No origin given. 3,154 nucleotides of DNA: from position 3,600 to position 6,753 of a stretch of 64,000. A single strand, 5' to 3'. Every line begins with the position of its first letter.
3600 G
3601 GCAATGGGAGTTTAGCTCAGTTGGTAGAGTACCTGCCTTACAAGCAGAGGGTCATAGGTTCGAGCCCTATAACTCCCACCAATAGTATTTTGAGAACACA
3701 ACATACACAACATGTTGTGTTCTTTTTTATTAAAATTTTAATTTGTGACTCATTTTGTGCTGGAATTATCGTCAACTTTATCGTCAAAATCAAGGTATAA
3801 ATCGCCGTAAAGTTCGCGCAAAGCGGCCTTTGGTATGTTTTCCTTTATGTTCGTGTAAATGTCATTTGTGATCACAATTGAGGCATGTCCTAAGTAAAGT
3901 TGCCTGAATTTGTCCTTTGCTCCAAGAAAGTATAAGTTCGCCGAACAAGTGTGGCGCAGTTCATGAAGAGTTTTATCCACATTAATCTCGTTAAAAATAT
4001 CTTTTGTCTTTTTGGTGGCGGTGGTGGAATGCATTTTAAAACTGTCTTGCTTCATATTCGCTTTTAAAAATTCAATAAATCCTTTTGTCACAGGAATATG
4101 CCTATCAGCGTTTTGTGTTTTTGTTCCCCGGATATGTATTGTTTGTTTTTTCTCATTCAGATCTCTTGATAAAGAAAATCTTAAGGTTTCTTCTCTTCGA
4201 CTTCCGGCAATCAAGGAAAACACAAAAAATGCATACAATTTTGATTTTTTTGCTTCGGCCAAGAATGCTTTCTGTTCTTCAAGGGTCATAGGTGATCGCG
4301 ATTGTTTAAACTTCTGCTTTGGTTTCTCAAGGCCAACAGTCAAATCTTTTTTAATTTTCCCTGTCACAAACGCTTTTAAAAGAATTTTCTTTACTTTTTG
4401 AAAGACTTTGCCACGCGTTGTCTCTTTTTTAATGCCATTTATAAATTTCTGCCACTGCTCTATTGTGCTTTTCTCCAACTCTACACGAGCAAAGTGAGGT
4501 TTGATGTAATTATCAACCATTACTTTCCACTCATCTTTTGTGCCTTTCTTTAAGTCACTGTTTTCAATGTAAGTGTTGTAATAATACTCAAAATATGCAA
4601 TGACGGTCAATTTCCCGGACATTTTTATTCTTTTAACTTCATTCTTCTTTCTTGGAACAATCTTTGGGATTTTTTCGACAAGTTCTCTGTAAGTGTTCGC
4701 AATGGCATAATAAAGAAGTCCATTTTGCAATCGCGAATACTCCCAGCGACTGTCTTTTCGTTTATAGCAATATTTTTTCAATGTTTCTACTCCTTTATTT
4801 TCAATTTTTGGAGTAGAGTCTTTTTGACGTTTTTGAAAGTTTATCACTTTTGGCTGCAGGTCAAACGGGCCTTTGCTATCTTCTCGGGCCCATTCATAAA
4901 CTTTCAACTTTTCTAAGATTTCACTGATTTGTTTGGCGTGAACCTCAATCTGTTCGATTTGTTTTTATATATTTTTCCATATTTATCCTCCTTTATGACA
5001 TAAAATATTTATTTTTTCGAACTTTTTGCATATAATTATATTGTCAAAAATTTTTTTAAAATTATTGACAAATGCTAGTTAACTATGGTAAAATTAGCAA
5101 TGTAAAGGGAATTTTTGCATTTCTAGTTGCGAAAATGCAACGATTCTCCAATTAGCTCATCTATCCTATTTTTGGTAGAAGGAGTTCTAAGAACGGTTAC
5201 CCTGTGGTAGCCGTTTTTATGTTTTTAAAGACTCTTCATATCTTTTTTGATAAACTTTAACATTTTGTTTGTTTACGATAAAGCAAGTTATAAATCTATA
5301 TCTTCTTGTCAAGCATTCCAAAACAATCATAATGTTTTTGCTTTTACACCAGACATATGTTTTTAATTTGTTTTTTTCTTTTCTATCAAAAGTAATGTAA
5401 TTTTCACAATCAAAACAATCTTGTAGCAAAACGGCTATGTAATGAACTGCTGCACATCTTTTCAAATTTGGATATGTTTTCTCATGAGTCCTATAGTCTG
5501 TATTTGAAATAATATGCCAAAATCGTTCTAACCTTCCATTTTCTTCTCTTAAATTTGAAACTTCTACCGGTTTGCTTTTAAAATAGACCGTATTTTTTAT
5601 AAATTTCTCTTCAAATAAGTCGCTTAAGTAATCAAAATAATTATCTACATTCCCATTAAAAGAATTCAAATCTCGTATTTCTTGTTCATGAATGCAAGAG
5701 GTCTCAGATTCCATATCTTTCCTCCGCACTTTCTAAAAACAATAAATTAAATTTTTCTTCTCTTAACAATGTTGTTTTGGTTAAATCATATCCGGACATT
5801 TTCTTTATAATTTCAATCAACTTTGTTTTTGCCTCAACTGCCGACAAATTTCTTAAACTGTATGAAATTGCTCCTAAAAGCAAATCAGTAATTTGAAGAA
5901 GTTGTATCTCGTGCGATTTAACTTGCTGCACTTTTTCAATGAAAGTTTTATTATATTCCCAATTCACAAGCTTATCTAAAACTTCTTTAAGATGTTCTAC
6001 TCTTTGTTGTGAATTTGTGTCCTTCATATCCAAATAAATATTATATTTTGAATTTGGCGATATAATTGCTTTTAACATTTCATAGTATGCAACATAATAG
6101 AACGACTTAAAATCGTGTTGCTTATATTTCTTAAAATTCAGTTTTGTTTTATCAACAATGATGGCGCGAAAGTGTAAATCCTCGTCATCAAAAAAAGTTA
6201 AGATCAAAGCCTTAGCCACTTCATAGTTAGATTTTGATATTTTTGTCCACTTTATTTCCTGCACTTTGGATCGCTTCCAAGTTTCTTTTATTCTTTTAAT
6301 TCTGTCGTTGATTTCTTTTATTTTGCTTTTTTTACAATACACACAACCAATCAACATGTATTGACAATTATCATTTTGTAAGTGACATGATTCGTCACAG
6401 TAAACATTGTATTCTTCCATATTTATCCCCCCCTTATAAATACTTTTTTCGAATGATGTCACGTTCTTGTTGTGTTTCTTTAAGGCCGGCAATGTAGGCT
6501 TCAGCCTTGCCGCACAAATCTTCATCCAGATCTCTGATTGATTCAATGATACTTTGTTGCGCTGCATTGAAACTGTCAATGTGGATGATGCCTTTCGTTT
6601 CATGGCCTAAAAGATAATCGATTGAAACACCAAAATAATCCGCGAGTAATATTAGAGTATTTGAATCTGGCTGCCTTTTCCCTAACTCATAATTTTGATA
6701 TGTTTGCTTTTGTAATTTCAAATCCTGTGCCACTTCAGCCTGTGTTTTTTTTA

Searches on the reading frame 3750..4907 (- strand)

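Call 28: search_protein_families(library=pfam, proteins=[window:3750-4907:-], max_evalue=0.001)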
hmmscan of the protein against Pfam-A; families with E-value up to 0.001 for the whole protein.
window:3750-4907:- (385 aa): 2 families
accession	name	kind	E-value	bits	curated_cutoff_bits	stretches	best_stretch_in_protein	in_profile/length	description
PF00589.27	Phage_integrase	-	3.5e-12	46.9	27.1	1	210-355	6-169/172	Phage integrase family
PF14659.12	Phage_int_SAM_3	-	0.00056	20.5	22.6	0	106-158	2-56/58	Phage integrase, N-terminal SAM-like domain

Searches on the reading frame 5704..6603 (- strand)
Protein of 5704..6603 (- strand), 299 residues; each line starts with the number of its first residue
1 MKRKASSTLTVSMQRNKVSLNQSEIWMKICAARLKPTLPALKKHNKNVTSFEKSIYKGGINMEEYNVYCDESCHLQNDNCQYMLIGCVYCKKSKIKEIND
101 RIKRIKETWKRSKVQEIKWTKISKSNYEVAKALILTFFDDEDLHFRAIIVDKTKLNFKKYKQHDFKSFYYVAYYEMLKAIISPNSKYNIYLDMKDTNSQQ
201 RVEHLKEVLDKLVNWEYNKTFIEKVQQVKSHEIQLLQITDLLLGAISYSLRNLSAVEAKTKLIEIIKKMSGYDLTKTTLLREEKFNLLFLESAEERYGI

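Call 107: search_protein_families(library=pfam, proteins=[window:5704-6603:-], max_evalue=0.001)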
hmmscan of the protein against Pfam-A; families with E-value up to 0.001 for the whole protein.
window:5704-6603:- (299 aa): 1 family
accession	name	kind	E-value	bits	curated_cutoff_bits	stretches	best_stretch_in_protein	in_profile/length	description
PF12686.12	DUF3800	-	1.3e-13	52.3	21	1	66-248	1-148/149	Protein of unknown function (DUF3800)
